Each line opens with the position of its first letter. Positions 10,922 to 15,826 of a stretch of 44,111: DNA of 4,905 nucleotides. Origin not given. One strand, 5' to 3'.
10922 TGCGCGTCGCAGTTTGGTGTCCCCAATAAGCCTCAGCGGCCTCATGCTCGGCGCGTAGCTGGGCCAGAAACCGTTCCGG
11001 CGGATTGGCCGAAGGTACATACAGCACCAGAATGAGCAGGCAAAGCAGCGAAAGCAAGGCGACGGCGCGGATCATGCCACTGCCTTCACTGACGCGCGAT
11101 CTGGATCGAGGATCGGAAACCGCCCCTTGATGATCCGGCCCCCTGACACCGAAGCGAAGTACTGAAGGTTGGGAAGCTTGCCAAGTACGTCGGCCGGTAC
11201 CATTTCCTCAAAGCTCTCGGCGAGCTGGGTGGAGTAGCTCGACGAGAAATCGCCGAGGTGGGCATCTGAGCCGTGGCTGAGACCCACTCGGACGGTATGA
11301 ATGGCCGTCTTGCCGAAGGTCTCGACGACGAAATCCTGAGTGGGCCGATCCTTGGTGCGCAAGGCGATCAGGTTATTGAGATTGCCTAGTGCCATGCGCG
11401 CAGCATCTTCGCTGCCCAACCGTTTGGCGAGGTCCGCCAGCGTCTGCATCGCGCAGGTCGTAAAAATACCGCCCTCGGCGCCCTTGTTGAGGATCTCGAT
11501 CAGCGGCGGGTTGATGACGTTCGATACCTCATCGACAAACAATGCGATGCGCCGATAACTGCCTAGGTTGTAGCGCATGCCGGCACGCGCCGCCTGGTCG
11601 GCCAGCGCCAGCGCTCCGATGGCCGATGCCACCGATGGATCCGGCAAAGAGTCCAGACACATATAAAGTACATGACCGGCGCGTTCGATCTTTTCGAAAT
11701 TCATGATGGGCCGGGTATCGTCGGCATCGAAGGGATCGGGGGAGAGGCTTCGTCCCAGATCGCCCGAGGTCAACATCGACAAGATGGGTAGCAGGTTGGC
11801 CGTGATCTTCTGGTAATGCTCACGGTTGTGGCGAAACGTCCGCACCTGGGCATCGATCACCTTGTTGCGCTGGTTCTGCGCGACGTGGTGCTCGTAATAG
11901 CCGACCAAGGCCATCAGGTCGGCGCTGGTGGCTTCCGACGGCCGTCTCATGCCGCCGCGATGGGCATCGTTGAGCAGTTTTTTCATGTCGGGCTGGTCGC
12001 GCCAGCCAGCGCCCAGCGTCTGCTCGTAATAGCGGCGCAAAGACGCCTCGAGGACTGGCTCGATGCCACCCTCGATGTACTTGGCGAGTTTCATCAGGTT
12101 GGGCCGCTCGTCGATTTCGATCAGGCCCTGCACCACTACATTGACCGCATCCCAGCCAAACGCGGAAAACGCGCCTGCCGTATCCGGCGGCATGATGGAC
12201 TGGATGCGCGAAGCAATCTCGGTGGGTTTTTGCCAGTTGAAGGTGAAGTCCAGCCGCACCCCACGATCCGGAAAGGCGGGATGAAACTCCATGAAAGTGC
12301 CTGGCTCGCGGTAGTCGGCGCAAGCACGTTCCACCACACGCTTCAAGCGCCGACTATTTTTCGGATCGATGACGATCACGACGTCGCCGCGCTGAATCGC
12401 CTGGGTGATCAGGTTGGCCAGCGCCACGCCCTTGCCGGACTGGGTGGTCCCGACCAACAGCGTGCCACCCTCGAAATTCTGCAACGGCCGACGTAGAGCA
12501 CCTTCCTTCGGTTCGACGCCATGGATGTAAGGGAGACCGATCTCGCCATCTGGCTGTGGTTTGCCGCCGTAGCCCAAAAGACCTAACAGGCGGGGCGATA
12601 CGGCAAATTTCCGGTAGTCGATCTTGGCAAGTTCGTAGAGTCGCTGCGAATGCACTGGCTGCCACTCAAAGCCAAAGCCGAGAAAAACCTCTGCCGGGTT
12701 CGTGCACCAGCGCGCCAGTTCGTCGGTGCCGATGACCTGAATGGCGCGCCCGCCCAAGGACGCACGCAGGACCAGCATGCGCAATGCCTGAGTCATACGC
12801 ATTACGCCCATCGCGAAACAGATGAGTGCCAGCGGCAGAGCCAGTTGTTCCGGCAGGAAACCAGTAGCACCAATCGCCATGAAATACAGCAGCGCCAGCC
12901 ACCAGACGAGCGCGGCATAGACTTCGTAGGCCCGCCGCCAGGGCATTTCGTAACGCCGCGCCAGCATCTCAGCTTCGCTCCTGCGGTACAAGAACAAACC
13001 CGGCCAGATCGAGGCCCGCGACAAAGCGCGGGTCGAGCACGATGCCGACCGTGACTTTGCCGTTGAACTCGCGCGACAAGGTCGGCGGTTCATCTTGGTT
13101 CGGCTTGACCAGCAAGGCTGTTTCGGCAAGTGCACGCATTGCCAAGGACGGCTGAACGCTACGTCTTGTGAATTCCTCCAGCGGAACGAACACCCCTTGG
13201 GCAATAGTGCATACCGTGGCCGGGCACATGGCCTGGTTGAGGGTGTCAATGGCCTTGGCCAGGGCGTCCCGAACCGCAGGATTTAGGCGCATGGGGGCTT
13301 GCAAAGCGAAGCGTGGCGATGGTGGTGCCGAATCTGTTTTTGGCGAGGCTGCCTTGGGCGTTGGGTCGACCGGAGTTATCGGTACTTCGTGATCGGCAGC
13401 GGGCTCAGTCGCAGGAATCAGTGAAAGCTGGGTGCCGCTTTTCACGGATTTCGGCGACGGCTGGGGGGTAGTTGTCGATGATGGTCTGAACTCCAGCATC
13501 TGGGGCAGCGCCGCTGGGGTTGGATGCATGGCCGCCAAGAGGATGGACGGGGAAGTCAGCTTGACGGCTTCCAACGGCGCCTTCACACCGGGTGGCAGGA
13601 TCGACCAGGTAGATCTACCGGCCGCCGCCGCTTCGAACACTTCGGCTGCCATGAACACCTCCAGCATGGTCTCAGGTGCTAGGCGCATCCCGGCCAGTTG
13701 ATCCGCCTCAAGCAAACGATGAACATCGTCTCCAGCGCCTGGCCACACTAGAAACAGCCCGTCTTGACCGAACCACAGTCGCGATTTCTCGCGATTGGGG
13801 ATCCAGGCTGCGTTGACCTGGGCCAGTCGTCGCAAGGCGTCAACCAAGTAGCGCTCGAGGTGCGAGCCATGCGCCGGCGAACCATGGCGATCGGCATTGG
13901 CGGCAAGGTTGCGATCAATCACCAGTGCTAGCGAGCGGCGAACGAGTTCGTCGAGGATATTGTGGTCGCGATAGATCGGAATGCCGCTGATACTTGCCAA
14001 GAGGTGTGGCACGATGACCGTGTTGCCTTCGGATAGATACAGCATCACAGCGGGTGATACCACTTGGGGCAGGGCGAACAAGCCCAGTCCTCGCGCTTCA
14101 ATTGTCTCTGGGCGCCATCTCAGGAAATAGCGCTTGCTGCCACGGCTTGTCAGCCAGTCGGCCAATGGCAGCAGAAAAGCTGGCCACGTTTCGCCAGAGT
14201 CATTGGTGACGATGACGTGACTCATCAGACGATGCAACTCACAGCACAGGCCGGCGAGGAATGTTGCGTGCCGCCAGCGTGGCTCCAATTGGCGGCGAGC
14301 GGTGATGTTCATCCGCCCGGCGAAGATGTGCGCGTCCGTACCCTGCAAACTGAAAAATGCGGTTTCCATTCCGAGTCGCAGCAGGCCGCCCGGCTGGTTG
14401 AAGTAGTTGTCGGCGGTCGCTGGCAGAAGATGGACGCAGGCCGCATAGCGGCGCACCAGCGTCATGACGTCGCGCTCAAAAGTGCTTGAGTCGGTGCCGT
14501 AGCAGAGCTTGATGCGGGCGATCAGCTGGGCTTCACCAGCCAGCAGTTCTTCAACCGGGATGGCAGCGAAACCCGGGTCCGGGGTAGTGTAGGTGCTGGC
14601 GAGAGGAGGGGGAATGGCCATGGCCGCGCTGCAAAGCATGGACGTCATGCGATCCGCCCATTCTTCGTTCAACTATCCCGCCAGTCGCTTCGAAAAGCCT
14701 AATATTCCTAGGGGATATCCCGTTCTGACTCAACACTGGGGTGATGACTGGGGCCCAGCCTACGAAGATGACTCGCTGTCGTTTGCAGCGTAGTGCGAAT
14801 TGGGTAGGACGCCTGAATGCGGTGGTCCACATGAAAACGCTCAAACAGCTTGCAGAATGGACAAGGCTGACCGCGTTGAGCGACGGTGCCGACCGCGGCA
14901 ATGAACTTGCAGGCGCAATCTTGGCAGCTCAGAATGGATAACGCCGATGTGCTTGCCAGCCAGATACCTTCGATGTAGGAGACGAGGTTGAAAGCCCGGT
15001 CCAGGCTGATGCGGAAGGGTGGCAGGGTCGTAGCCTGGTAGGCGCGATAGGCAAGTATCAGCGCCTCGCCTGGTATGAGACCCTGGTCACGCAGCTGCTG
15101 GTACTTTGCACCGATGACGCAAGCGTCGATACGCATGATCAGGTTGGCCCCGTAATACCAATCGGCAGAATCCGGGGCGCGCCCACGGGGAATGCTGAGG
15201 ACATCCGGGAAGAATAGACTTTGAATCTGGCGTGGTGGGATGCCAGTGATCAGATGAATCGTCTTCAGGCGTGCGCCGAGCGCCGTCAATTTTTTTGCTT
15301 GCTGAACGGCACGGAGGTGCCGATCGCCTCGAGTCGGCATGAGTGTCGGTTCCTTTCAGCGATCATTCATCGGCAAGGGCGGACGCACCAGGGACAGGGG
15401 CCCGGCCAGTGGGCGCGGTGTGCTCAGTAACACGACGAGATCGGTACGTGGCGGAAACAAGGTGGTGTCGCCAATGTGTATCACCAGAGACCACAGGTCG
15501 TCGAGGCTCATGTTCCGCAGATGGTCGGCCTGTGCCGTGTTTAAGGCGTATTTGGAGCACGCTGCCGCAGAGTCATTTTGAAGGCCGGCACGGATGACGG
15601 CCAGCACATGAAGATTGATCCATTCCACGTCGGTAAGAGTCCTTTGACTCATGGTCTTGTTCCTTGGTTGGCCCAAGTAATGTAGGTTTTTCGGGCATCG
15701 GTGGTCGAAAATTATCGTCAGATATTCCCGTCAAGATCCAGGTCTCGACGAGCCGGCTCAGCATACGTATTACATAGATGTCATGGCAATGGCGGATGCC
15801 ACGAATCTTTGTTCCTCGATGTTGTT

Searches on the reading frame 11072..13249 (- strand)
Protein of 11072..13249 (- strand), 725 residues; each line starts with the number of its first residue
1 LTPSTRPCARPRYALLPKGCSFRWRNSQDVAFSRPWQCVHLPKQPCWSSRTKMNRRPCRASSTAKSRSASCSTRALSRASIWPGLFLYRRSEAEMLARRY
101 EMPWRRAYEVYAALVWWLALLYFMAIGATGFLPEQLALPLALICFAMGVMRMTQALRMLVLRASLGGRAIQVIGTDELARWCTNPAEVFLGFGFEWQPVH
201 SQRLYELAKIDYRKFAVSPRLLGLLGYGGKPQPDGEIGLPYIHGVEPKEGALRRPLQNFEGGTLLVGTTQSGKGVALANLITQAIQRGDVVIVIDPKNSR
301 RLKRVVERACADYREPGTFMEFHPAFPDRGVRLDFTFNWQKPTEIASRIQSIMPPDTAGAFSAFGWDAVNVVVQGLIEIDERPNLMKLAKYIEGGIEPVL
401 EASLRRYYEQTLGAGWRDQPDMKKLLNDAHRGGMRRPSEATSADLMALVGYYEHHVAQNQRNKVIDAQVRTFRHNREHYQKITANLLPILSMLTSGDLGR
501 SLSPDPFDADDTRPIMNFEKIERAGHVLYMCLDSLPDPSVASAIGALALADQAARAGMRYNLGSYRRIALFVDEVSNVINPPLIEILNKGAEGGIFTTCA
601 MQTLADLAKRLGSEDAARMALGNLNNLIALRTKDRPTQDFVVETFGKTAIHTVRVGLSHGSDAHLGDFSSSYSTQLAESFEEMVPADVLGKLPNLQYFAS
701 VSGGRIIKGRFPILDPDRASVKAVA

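Call 7: search_protein_families(library=pfam, proteins=[window:11072-13249:-], max_evalue=0.001)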
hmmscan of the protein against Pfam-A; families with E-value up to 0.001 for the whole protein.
window:11072-13249:- (725 aa): 2 families
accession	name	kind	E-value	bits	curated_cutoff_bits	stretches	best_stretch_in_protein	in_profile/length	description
PF10412.15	TrwB_AAD_bind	-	3e-15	56.4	20.5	1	549-702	227-376/387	Type IV secretion-system coupling protein DNA-binding domain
PF12696.13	TraG-D_C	-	2.3e-13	50.6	22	1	568-693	2-125/126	TraM recognition site of TraD and TraG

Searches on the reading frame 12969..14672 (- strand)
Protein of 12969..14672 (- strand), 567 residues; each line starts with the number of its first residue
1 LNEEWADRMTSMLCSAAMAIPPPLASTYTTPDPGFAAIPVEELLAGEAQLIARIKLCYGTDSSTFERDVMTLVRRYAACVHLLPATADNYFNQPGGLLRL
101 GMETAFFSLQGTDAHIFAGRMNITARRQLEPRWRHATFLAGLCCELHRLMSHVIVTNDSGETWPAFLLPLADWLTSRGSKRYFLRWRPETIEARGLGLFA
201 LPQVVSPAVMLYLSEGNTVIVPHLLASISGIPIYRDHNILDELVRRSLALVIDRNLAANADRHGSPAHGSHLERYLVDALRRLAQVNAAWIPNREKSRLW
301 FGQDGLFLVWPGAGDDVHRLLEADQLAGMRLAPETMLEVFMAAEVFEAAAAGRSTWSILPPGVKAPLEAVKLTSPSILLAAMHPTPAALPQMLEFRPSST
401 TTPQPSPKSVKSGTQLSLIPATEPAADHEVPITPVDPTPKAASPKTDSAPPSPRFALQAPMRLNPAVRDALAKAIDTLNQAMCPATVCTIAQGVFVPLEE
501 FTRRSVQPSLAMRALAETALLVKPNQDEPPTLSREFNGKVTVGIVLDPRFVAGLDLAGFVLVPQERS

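Call 7: search_protein_families(library=pfam, proteins=[window:12969-14672:-], max_evalue=0.001)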
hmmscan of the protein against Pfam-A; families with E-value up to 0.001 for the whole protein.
window:12969-14672:- (567 aa): 1 family
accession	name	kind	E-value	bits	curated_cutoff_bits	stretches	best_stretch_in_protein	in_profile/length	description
PF07514.17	TraI_2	-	3.3e-59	200.9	23.9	1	42-353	9-322/324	Putative helicase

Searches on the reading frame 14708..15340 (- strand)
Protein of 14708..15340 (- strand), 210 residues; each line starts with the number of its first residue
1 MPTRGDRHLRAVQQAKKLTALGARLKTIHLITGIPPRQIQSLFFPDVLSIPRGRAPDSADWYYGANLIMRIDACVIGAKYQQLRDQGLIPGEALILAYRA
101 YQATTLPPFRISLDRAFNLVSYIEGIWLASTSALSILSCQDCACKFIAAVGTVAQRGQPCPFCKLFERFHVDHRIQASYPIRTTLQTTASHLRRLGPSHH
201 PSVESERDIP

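Call 3: search_protein_families(library=pfam, proteins=[window:14708-15340:-], max_evalue=0.01)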
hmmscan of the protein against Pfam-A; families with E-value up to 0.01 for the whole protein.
window:14708-15340:- (210 aa): 1 family
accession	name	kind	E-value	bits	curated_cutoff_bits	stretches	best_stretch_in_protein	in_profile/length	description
PF05280.16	FlhC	-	1.1e-09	38.7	27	1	10-168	11-165/173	Flagellar transcriptional activator (FlhC)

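Call 4: search_protein_families(library=ncbifam, proteins=[window:14708-15340:-], max_evalue=0.01)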
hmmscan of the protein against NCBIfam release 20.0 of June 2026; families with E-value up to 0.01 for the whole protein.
window:14708-15340:- (210 aa): 1 family
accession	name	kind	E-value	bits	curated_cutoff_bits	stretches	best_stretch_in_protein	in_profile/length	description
NF009365.1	PRK12722.1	equivalog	8.7e-11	41.9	216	1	10-168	9-162/170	flagellar transcriptional regulator FlhC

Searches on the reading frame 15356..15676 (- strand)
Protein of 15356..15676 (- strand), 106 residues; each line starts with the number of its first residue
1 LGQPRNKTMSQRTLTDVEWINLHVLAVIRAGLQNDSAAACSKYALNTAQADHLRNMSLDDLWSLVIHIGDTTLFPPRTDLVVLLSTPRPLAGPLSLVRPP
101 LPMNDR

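Call 93: search_protein_families(library=pfam, proteins=[window:15356-15676:-], max_evalue=1)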
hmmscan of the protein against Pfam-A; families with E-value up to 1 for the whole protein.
window:15356-15676:- (106 aa): 2 families
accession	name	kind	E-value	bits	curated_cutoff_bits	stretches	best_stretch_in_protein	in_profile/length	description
PF20582.4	UPF0758_N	-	0.033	14.7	27.1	1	4-63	10-67/77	UPF0758 N-terminal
PF07746.16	LigA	-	0.19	12.3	25.3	1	28-61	13-46/87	Aromatic-ring-opening dioxygenase LigAB, LigA subunit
